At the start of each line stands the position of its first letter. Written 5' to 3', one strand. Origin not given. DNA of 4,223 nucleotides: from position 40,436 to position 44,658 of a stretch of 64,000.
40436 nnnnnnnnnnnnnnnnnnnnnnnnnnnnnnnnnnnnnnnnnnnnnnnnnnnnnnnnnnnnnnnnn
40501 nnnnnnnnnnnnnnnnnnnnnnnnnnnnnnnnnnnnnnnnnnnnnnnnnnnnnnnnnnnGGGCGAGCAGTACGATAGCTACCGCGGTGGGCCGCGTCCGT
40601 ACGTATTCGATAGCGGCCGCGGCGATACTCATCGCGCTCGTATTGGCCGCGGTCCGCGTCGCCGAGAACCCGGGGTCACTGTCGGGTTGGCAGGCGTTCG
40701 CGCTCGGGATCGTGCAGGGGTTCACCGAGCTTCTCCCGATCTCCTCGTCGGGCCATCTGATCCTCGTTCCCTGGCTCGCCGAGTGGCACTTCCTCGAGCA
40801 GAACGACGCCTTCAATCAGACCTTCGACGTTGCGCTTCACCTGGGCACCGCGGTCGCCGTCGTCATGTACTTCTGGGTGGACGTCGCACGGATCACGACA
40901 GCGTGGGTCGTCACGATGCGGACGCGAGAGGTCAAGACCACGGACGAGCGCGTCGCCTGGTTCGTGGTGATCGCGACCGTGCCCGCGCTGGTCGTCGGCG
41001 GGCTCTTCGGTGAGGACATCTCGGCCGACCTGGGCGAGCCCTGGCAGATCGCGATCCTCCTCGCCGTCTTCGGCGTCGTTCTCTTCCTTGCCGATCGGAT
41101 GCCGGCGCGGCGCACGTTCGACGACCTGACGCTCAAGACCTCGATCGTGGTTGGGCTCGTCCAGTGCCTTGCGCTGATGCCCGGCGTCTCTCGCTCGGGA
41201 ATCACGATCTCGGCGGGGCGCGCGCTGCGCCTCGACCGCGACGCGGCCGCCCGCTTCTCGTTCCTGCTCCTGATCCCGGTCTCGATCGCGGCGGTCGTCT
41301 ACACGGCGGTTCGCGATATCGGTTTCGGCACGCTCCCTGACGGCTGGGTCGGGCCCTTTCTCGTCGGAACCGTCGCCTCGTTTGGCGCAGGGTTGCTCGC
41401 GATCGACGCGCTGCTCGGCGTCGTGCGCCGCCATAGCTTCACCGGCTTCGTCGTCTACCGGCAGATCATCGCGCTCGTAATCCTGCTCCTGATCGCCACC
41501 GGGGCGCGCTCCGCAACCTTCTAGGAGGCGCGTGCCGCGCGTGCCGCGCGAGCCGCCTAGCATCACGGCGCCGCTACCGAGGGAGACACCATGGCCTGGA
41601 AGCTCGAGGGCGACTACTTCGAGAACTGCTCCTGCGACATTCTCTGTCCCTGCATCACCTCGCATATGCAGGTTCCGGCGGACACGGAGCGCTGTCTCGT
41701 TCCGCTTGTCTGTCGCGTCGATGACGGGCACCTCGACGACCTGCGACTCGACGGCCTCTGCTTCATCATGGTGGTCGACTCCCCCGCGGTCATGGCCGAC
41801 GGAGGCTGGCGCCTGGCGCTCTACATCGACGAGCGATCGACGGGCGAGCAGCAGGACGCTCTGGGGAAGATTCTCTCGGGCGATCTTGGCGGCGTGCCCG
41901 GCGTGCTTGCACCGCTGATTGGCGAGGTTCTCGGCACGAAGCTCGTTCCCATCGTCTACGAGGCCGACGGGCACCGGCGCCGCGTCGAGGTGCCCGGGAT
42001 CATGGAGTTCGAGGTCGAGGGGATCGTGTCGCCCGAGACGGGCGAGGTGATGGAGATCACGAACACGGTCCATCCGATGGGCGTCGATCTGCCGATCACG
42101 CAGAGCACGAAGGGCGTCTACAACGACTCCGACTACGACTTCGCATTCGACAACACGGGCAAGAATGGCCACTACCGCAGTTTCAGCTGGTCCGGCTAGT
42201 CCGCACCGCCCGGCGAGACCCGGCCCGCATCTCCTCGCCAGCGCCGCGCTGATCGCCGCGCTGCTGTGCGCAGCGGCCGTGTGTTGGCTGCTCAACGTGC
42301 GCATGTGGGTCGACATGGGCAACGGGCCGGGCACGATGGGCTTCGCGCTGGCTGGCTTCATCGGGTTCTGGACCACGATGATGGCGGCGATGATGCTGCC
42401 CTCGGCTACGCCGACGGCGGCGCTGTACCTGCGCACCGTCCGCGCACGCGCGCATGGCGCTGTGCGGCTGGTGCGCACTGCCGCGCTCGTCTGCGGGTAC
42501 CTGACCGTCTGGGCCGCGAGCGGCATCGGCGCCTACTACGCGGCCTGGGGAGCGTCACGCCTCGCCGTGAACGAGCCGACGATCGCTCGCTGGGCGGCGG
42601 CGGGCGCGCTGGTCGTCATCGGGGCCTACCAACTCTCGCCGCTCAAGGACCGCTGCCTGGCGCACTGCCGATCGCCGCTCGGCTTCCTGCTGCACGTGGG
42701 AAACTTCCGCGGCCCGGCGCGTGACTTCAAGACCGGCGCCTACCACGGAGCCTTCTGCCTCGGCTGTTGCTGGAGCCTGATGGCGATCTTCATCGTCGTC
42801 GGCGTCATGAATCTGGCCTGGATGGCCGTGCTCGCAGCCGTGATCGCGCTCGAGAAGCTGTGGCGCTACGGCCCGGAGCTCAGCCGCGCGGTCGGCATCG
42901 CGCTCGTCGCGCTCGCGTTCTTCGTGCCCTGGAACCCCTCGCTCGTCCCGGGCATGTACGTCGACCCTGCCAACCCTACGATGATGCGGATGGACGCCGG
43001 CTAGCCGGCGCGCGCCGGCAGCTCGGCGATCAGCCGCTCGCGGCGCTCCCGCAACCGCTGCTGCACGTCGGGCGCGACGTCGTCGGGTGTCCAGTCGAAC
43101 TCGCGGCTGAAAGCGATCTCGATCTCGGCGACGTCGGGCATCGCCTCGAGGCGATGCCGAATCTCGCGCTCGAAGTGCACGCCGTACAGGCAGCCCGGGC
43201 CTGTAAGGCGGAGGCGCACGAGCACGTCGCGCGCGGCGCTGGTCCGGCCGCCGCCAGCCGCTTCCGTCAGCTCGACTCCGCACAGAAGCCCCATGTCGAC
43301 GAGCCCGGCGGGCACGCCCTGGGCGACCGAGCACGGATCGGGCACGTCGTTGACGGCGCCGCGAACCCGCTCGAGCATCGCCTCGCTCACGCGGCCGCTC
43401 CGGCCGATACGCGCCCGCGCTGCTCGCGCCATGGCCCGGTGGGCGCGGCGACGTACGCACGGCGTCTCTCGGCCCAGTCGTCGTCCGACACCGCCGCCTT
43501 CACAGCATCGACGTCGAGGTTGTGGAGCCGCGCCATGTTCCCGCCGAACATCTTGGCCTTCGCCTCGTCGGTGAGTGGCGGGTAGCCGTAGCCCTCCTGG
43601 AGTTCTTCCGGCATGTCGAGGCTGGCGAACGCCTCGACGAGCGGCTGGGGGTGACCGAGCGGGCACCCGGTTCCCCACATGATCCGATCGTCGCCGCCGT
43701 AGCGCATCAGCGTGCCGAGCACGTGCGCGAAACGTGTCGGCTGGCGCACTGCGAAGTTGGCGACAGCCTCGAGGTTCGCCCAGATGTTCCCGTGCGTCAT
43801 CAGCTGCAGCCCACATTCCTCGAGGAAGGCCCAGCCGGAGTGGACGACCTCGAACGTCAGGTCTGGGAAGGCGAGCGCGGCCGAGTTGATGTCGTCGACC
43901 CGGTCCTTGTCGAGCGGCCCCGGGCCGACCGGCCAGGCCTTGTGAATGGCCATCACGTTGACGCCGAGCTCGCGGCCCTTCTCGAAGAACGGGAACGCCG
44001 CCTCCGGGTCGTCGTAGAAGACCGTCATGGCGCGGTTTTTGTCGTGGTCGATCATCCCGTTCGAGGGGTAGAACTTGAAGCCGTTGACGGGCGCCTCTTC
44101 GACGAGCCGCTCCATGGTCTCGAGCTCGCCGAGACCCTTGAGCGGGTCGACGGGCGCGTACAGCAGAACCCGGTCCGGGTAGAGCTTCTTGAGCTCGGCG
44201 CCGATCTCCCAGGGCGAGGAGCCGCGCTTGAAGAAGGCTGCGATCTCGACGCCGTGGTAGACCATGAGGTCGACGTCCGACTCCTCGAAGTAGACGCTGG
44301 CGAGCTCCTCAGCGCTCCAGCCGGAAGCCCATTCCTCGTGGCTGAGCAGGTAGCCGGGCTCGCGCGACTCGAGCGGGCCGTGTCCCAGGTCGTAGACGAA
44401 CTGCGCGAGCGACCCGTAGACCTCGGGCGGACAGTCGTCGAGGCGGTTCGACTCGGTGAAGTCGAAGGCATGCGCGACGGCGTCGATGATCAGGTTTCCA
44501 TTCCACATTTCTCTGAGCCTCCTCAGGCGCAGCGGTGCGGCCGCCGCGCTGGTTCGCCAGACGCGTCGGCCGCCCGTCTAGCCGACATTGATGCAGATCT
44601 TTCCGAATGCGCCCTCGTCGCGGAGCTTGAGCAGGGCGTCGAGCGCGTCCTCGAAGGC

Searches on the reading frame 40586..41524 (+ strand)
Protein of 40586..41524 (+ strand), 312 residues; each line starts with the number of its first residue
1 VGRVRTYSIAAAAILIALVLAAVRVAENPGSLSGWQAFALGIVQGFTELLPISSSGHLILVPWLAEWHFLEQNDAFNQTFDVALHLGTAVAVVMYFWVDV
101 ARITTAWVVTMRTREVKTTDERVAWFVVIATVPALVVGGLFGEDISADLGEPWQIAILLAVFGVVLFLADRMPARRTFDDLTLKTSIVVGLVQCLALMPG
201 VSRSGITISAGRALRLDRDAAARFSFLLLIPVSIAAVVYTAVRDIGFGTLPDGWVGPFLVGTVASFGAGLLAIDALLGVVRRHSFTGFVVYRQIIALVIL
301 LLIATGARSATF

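Call 43: search_protein_families(library=pfam, proteins=[window:40586-41524:+], max_evalue=0.00001)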
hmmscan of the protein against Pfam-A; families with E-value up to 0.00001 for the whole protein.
window:40586-41524:+ (312 aa): 1 family
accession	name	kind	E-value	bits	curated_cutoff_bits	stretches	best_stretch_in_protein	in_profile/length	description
PF02673.24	BacA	-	1.1e-77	261.6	33.4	1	37-298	1-257/257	Bacitracin resistance protein BacA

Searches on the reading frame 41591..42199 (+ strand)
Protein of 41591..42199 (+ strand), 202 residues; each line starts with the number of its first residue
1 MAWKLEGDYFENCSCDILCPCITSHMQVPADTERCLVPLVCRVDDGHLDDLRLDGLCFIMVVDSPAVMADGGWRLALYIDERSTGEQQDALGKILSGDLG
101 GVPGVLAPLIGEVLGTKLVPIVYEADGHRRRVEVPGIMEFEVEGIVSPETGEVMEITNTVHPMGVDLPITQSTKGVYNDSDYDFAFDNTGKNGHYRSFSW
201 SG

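Call 76: search_protein_families(library=pfam, proteins=[window:41591-42199:+], max_evalue=0.00001)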
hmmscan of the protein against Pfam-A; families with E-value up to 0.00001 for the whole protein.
window:41591-42199:+ (202 aa): 1 family
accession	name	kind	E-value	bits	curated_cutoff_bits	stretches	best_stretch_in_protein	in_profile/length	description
PF07040.16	DUF1326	-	8e-50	169.9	25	1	11-192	1-177/177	Protein of unknown function (DUF1326)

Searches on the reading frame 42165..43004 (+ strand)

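Call 76: search_protein_families(library=pfam, proteins=[window:42165-43004:+], max_evalue=0.00001)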
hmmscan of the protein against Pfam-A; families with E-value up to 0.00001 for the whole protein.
window:42165-43004:+ (279 aa): 1 family
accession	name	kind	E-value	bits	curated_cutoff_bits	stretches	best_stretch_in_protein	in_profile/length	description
PF09948.15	PpoB2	-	2.1e-56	191.3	28.7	1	67-253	2-187/188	Copper chaperone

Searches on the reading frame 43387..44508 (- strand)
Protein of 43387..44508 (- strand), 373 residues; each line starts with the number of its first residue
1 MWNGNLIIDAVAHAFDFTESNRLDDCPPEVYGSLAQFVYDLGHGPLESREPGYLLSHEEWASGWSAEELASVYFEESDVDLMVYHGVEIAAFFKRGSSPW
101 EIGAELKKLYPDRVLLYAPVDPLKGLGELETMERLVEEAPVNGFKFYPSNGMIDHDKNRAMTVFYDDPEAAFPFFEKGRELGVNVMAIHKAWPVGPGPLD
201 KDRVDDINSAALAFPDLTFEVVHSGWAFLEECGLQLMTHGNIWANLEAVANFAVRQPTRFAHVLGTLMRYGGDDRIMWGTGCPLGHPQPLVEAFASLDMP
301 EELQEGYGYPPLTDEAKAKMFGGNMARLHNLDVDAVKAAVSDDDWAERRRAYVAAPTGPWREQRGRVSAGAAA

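Call 76: search_protein_families(library=pfam, proteins=[window:43387-44508:-], max_evalue=0.00001)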
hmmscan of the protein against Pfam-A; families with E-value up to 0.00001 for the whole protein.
window:43387-44508:- (373 aa): 1 family
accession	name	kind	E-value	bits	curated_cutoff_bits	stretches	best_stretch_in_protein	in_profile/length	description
PF04909.20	Amidohydro_2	-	7.7e-20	72.3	26.4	1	110-328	76-286/289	Amidohydrolase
